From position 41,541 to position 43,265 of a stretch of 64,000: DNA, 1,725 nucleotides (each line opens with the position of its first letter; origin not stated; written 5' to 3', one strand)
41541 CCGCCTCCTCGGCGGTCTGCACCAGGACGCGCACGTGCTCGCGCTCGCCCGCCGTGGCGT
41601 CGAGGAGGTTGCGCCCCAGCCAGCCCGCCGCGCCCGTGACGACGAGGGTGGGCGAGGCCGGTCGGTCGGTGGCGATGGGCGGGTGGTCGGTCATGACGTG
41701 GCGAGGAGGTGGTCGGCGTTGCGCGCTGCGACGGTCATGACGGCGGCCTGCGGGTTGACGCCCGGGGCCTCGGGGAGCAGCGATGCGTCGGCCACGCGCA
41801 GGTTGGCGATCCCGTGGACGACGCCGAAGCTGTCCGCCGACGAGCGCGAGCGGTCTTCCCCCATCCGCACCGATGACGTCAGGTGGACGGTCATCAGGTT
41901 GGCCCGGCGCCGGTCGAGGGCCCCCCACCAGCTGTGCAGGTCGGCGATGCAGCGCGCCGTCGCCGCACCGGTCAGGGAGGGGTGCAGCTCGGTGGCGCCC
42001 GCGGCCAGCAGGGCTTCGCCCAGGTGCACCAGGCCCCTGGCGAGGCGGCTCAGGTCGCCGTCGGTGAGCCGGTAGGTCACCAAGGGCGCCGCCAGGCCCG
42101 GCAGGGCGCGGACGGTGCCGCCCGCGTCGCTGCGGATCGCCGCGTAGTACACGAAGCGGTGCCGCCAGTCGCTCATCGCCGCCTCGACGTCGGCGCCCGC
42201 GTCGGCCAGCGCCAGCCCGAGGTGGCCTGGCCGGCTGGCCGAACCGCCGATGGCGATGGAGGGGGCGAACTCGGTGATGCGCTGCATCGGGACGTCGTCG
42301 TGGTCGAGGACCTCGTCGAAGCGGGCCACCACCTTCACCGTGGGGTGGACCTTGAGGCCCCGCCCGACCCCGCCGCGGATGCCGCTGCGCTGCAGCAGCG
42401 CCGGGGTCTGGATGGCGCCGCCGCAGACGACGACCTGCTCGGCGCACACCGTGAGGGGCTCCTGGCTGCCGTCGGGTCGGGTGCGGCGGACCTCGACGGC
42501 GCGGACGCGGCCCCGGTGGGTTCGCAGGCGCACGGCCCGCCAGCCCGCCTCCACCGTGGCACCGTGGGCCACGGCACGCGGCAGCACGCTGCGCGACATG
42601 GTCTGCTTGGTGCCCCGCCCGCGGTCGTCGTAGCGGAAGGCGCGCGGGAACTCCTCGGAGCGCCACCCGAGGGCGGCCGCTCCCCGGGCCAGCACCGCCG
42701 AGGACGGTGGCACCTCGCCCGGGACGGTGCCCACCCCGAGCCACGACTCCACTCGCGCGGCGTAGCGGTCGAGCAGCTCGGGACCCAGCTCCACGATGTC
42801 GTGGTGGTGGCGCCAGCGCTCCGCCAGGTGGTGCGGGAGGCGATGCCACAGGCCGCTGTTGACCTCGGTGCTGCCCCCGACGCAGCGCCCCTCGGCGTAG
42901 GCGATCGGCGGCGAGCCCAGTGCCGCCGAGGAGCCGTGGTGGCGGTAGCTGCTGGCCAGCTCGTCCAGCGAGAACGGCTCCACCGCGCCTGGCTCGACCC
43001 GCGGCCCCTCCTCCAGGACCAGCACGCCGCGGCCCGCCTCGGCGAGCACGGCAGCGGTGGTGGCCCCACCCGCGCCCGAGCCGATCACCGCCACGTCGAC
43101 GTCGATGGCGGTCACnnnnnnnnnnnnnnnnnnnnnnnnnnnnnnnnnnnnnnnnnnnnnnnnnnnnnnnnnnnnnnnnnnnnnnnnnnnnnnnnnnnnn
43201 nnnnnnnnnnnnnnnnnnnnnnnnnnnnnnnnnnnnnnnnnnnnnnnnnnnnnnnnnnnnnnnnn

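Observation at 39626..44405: UbiA phosphoribosyltransferase coupled to a GMC flavoprotein and two NAD epimerases: possible non-orthologous replacement of DprE1/DprE2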

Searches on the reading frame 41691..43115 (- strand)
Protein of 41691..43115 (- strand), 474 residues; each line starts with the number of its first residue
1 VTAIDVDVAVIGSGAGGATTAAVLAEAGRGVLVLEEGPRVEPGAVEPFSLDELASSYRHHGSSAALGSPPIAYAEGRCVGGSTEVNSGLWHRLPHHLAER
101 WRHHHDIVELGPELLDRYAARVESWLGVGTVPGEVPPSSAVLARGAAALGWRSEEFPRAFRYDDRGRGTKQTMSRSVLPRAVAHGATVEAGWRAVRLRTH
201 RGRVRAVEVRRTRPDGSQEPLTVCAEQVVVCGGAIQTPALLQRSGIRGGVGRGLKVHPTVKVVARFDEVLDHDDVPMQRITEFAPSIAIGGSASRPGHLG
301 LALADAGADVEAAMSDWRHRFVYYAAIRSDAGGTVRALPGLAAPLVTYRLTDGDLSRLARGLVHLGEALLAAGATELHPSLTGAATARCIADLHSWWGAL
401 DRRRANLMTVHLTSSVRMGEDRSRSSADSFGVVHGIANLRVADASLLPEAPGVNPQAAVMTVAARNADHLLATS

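Call 4: search_protein_families(library=pfam, proteins=[window:41691-43115:-], max_evalue=0.01)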
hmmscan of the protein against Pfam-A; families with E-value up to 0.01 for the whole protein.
window:41691-43115:- (474 aa): 6 families
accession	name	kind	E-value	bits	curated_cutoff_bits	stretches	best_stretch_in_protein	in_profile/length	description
PF00732.25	GMC_oxred_N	-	6.1e-31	108.4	23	1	57-258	5-217/218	GMC oxidoreductase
PF05199.19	GMC_oxred_C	-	1.3e-17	65.1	24.6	1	345-463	21-139/139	GMC oxidoreductase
PF00890.30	FAD_binding_2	-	3.4e-06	26.9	20.4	1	7-239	1-207/414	FAD binding domain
PF13450.12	NAD_binding_8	-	3.8e-05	24.3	21.9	1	10-40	1-31/68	NAD(P)-binding Rossmann-like domain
PF01266.30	DAO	-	6.1e-05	23.1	27.9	1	7-266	1-231/353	FAD dependent oxidoreductase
PF01494.25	FAD_binding_3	-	0.0046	16.7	22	1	5-36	1-32/349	FAD binding domain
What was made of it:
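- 41691..43115 (-): GMC-family FAD oxidoreductase (474 aa, no signal peptide). Pfam GMC_oxred_N gives E 6e-31 and GMC_oxred_C E 1e-17 (call 4).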

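Call 5: search_protein_families(library=ncbifam, proteins=[window:41691-43115:-], max_evalue=0.01)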
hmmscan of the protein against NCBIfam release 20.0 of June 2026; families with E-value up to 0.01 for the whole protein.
window:41691-43115:- (474 aa): 18 families
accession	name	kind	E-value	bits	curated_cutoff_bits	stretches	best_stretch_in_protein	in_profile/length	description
NF002550.0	PRK02106.1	subfamily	6.5e-19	67.9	605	2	409-471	471-534/563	choline dehydrogenase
TIGR04542.1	GMC_mycofac_2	equivalog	6.9e-19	68.2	400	2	7-266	1-255/425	mycofactocin system GMC family oxidoreductase MftG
TIGR03970.1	mycofact_MftG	equivalog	7.3e-17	61.5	387.45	2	379-469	393-485/487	mycofactocin dehydrogenase MftG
NF038210.1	GMC_mycofac_3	equivalog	5.8e-16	58.4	300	1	8-470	1-412/418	mycofactocin system GMC family oxidoreductase MftG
TIGR01810.1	betA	equivalog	6.7e-15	54.7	732.1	2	408-471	463-527/532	choline dehydrogenase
TIGR02462.1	pyranose_ox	equivalog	3.4e-10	39.4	544.9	1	409-471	482-544/548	pyranose oxidase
NF058674.1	CholsOxChoxAB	equivalog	6.8e-08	31.4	850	1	3-42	3-42/535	cholesterol oxidase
NF006130.0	PRK08274.1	equivalog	5.9e-07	28.6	369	1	4-43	4-43/467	FAD-dependent tricarballylate dehydrogenase TcuA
NF005545.0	PRK07208.1-1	equivalog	0.0002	19.9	451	1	4-39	6-41/504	hypothetical protein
NF053717.1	VnlPnlRedVprA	equivalog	0.00032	19.7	600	0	6-38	7-39/481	vinyl phenol reductase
TIGR02733.1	desat_CrtD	equivalog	0.00056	18.7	549.7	1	7-36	3-32/492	C-3',4' desaturase CrtD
NF004829.0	PRK06183.1-3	subfamily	0.00073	18.4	390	1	2-40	5-43/520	bifunctional 3-(3-hydroxy-phenyl)propionate/3-hydroxycinnamic acid hydroxylase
NF053676.1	4oxCHCAChcC1Cy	equivalog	0.0011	17.5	1000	1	6-36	2-32/528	4-oxocyclohexanecarboxylate 2-dehydrogenase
NF008425.0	PRK11259.1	equivalog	0.0012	17.9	257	1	5-36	4-35/377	N-methyl-L-tryptophan oxidase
TIGR02023.1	BchP-ChlP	subfamily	0.0015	17.6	343.3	1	7-52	2-50/388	geranylgeranyl diphosphate reductase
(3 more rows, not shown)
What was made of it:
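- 41691..43115 (-): It falls below the cut-offs of all NCBIfam equivalogs (call 5).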

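Call 10: find_encoding_contigs(protein=window:41691-43115:-, flank=10000, max_places=6)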
Protein window:41691-43115:- (474 aa): no gene with exactly this product is on record in the collection.

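Call 13: find_homologous_proteins(query=window:41691-43115:-, max_evalue=1e-10)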
Query window:41691-43115:- (474 aa): 3307 proteins with E <= 1e-10 among 8000 candidates; the best 120 are listed.
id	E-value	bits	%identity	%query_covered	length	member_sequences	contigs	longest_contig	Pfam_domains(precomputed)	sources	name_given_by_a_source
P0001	0.0e+0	1040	100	100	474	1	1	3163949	PF00890.31,PF05199.20,PF00732.26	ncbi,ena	-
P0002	3.4e-232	790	77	100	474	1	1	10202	PF01266.31,PF13450.13,PF00890.31,PF07992.21,PF05199.20,PF00732.26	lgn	-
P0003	5.7e-228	776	77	100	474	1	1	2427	PF01266.31,PF00890.31,PF07992.21,PF05199.20,PF00732.26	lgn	-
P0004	9.9e-228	775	76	100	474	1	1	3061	PF05199.20,PF00732.26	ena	-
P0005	5.9e-227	772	75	100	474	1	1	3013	PF01266.31,PF00890.31,PF07992.21,PF05199.20,PF00732.26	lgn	-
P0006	9.6e-227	772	76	100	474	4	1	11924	PF01266.31,PF05199.20,PF00732.26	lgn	-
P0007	7.9e-225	765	77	100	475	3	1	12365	PF01266.31,PF00890.31,PF07992.21,PF05199.20,PF00732.26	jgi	jgi:choline dehydrogenase-like flavoprotein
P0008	1.8e-224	764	75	100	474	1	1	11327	PF01266.31,PF07992.21,PF05199.20,PF00732.26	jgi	jgi:choline dehydrogenase-like flavoprotein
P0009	3.4e-224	763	76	100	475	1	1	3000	PF01266.31,PF00890.31,PF07992.21,PF05199.20,PF00732.26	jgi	jgi:choline dehydrogenase-like flavoprotein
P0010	1.4e-222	758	75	100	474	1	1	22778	PF01266.31,PF00890.31,PF05199.20,PF00732.26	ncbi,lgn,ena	-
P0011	1.5e-222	758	74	100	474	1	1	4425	PF01266.31,PF13450.13,PF00890.31,PF07992.21,PF05199.20,PF00732.26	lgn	-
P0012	2.2e-222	757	75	99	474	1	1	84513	PF01266.31,PF00890.31,PF05199.20,PF00732.26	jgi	-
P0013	2.7e-222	757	74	100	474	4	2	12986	PF01266.31,PF13450.13,PF00890.31,PF07992.21,PF05199.20,PF00732.26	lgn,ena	-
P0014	6.9e-222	756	75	100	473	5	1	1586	PF01266.31,PF13450.13,PF07992.21,PF05199.20,PF00732.26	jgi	jgi:choline dehydrogenase-like flavoprotein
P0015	1.1e-221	755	76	100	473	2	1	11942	PF01266.31,PF13450.13,PF00890.31,PF07992.21,PF05199.20,PF00732.26,PF01494.26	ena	-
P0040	2.4e-201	688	67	100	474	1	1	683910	PF01266.31,PF13450.13,PF00890.31,PF07992.21,PF05199.20,PF00732.26,PF01494.26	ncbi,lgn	ncbi:MAG: FAD-dependent oxidoreductase [Actinomycetota bacterium]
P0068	4.7e-197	674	66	100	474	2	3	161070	PF01266.31,PF00890.31,PF05199.20,PF00732.26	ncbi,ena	-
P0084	2.0e-195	668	65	100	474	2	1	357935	PF01266.31,PF00890.31,PF05199.20,PF00732.26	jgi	jgi:choline dehydrogenase-like flavoprotein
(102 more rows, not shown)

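Call 14: find_encoding_contigs(protein=P0001, flank=10000, max_places=3)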
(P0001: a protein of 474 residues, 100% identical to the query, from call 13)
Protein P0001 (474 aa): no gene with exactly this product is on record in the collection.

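Call 15: list_cluster_members(proteins=[P0001, P0040, P0068])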
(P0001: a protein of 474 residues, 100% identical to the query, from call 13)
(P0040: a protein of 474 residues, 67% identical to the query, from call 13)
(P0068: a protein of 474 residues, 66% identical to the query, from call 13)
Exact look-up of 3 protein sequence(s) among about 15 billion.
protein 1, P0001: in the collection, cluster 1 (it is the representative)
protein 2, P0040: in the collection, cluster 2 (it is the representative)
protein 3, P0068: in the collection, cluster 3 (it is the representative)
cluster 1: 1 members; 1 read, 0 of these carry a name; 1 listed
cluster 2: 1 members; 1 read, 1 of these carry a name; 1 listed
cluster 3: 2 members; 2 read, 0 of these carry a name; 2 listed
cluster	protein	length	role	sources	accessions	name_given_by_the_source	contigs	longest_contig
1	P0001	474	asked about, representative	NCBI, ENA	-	-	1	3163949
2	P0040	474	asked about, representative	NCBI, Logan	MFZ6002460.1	MAG: FAD-dependent oxidoreductase [Actinomycetota bacterium]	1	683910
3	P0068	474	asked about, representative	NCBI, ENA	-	-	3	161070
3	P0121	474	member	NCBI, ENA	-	-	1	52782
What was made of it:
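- Tried and rejected: Exact look-up of the window's GMC protein (calls 10, 14, 15) showed that it is in the protein collection, on a 3,163,949-bp NCBI/ENA contig.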

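Call 16: find_encoding_contigs(protein=P0040, flank=10000, max_places=2)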
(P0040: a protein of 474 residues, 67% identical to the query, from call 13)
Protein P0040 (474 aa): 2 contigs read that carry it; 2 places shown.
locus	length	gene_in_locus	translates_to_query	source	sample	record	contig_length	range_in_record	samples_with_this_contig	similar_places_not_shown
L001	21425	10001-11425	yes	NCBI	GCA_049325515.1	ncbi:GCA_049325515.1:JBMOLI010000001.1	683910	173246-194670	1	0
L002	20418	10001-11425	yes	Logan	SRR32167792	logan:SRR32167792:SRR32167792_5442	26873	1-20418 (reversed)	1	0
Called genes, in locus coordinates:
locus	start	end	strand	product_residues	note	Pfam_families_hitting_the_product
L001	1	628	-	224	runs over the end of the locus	PF00561:Abhydrolase_1, PF12146:Hydrolase_4 (faint), PF12697:Abhydrolase_6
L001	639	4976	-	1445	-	PF11847:GT-C_AftD, PF00754:F5_F8_type_C (weak), PF24607:CBM_AftD (weak)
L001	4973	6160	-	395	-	PF13439:Glyco_transf_4, PF13579:Glyco_trans_4_4, PF20706:GT4-conflict, PF00534:Glycos_transf_1, PF13692:Glyco_trans_1_4, PF13524:Glyco_trans_1_2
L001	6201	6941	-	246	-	PF00535:Glycos_transf_2, PF13641:Glyco_tranf_2_3 (weak)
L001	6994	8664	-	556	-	-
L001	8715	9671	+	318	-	PF01040:UbiA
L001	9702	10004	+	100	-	-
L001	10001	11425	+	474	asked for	PF00732:GMC_oxred_N, PF00890:FAD_binding_2 (weak), PF01266:DAO, PF01494:FAD_binding_3 (faint), PF07992:Pyr_redox_2 (faint), PF13450:NAD_binding_8 (faint), PF05199:GMC_oxred_C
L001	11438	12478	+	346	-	PF04321:RmlD_sub_bind, PF05368:NmrA, PF01073:3Beta_HSD, PF01370:Epimerase, PF02719:Polysacc_synt_2, PF07993:NAD_binding_4, PF13460:NAD_binding_10, PF16363:GDP_Man_Dehyd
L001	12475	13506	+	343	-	PF01073:3Beta_HSD, PF01370:Epimerase, PF02719:Polysacc_synt_2, PF04321:RmlD_sub_bind, PF05368:NmrA (weak), PF13460:NAD_binding_10, PF16363:GDP_Man_Dehyd, PF07993:NAD_binding_4, +1 more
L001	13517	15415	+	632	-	-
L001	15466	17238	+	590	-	PF10131:PTPS_related (weak)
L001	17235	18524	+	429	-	PF13231:PMT_2 (weak)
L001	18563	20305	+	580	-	-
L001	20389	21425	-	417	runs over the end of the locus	PF02720:DUF222, PF01844:HNH (weak)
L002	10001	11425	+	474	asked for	PF00732:GMC_oxred_N, PF00890:FAD_binding_2 (weak), PF01266:DAO, PF01494:FAD_binding_3 (faint), PF07992:Pyr_redox_2 (faint), PF13450:NAD_binding_8 (faint), PF05199:GMC_oxred_C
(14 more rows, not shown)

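Call 17: find_encoding_contigs(protein=P0084, flank=10000, max_places=2)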
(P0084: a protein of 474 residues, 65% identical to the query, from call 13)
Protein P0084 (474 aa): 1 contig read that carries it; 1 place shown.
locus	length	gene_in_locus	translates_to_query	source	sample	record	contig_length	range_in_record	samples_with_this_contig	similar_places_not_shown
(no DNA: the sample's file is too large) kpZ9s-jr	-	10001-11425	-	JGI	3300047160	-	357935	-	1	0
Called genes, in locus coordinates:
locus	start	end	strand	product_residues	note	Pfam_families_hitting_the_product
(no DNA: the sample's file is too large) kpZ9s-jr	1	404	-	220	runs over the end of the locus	PF00561:Abhydrolase_1, PF12146:Hydrolase_4 (weak), PF12697:Abhydrolase_6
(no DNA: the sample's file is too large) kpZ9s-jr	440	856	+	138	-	PF00472:RF-1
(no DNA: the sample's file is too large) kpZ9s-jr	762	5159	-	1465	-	PF11847:GT-C_AftD, PF00754:F5_F8_type_C (faint), PF24607:CBM_AftD (faint)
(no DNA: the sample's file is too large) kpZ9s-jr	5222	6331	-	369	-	PF13439:Glyco_transf_4, PF13579:Glyco_trans_4_4, PF20706:GT4-conflict, PF00534:Glycos_transf_1, PF13692:Glyco_trans_1_4, PF13524:Glyco_trans_1_2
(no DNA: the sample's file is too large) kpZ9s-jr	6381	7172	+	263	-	PF13578:Methyltransf_24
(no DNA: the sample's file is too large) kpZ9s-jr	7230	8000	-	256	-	PF00535:Glycos_transf_2, PF13641:Glyco_tranf_2_3 (weak)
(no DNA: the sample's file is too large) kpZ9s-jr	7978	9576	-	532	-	-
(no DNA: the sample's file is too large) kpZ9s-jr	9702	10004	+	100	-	-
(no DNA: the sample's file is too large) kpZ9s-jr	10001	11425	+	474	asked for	PF00732:GMC_oxred_N, PF00890:FAD_binding_2 (faint), PF01266:DAO (faint), PF05199:GMC_oxred_C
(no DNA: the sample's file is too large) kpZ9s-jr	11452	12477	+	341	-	PF01073:3Beta_HSD, PF01370:Epimerase, PF02719:Polysacc_synt_2, PF04321:RmlD_sub_bind, PF05368:NmrA (weak), PF07993:NAD_binding_4, PF13460:NAD_binding_10, PF16363:GDP_Man_Dehyd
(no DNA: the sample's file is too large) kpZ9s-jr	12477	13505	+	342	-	PF01073:3Beta_HSD, PF01370:Epimerase, PF02719:Polysacc_synt_2, PF04321:RmlD_sub_bind, PF05368:NmrA (weak), PF13460:NAD_binding_10, PF16363:GDP_Man_Dehyd, PF07993:NAD_binding_4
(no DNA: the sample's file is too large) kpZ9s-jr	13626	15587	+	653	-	-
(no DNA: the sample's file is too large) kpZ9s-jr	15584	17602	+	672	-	-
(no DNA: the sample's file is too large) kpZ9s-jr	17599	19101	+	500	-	PF00535:Glycos_transf_2, PF13847:Methyltransf_31 (faint), PF13489:Methyltransf_23, PF13649:Methyltransf_25, PF08241:Methyltransf_11, PF08242:Methyltransf_12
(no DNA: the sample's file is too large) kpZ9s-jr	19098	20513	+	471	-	PF02516:STT3, PF02366:PMT (weak), PF13231:PMT_2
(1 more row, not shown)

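Call 19: find_related_loci(query=A1, collection=genome_contigs, flank=10000)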
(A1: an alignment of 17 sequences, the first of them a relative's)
Query A1 (474 aa) in genome_contigs; peptide patterns used: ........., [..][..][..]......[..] (x = any residue, [..] = any of these).
600 stretches matched a pattern (row limit reached: there are more); 462 encode a relative of the query (tblastn E <= 1e-3); the best 80 are kept; 80 distinct loci.
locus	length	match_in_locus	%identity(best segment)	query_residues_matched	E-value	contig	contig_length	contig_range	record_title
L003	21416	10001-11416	75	1-473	0e+0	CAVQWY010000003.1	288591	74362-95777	MAG: uncultured Microthrixaceae bacterium isolate MFD04212.bin.2.38 genome assembly, contig: contig_5371, whole genome s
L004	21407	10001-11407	68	6-474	0e+0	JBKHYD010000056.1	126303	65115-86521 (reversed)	MAG: Acidimicrobiia bacterium isolate N_bin.6.orig k127_407056, whole genome shotgun sequence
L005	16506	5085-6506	64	1-474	0e+0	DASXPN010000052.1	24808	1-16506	MAG TPA_asm: Acidimicrobiales bacterium isolate SMAG_U5409 k141_1215194, whole genome shotgun sequence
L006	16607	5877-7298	66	1-474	0e+0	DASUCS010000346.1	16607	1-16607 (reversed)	MAG TPA_asm: Acidimicrobiales bacterium isolate SMAG_U1303 k141_951678, whole genome shotgun sequence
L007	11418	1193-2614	67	1-474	0e+0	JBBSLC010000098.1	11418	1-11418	MAG: Acidimicrobiales bacterium isolate metawrap_LS4_40 metawrap_LS4_40_K_440598_L_11418_cov_16.1556, whole genome shotg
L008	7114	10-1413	66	11-473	0e+0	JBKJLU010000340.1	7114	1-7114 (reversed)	MAG: Acidimicrobiales bacterium isolate ant_bin.298 k117_2406129, whole genome shotgun sequence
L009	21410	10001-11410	65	1-470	0e+0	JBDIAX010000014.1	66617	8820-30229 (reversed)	MAG: Acidimicrobiia bacterium isolate AS-MESO-3CA.371 NODE_1648_length_66617_cov_5.617644, whole genome shotgun sequence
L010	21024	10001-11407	68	1-471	0e+0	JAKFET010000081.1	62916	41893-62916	MAG: Acidimicrobiaceae bacterium isolate LC080 contig-124_379, whole genome shotgun sequence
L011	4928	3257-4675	64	1-473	0e+0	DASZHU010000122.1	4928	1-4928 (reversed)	MAG TPA_asm: Acidimicrobiales bacterium isolate SMAG_U6584 k141_1953854, whole genome shotgun sequence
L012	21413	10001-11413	64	2-472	0e+0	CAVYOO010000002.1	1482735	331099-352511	MAG: uncultured Acidimicrobiia bacterium isolate MFD05684.bin.2.27 genome assembly, contig: contig_46871, whole genome s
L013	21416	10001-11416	64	1-472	0e+0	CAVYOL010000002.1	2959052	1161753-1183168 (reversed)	MAG: uncultured Acidimicrobiia bacterium isolate MFD05841.bin.2.228 genome assembly, contig: contig_23896, whole genome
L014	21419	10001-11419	63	1-473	0e+0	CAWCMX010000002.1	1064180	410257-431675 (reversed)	MAG: uncultured Acidimicrobiia bacterium isolate MFD05502.bin.2.24 genome assembly, contig: contig_29484, whole genome s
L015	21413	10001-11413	64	1-472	0e+0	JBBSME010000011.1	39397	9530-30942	MAG: Acidimicrobiales bacterium isolate LS5_sbin.20 LS5_sbin.20_K_31801_L_39397_cov_22.2778, whole genome shotgun sequen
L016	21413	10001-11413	62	2-472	0e+0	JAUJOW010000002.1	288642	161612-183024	MAG: Acidimicrobiales bacterium isolate YX3bin29 opera_contig_86, whole genome shotgun sequence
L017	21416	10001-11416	64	1-472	0e+0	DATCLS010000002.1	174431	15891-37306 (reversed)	MAG TPA_asm: Acidimicrobiales bacterium isolate SMAG_U7128 k141_274498, whole genome shotgun sequence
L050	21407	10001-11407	55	1-472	2e-141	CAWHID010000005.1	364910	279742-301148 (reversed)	MAG: uncultured Conexibacteraceae bacterium isolate MFD01916.bin.2.108 genome assembly, contig: contig_14008, whole geno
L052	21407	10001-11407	54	2-470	3e-137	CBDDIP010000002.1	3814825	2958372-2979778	MAG: Ilumatobacteraceae bacterium isolate ecf4b43e-8c7f-4fbc-b4e9-bb9e938434e8 genome assembly, contig: contig_2, whole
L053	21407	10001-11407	52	3-473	5e-137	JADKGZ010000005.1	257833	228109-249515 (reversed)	MAG: Acidimicrobiaceae bacterium isolate Skiv_18-Q3-R9-52_BAT3C.106 tig00008267-10-2578700, whole genome shotgun sequenc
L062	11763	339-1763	49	3-473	2e-130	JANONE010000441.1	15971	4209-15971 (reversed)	MAG: Ilumatobacteraceae bacterium isolate VAR_43_metabat_69 VAR_43_k141_323880, whole genome shotgun sequence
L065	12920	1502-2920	51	2-473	1e-129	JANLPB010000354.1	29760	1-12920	MAG: Ilumatobacteraceae bacterium isolate OTE_38_metabat_448 OTE_38_k141_1046310, whole genome shotgun sequence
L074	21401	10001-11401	51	3-472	7e-126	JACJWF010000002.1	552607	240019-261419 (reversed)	MAG: Acidimicrobiaceae bacterium isolate HK-STAS-ACTI-2 HK-STAS-ACTI-2_2, whole genome shotgun sequence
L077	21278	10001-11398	49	7-473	1e-124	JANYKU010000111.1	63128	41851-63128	MAG: Ilumatobacteraceae bacterium isolate GL140_5_metabinner_44 GL140_5_k141_917439, whole genome shotgun sequence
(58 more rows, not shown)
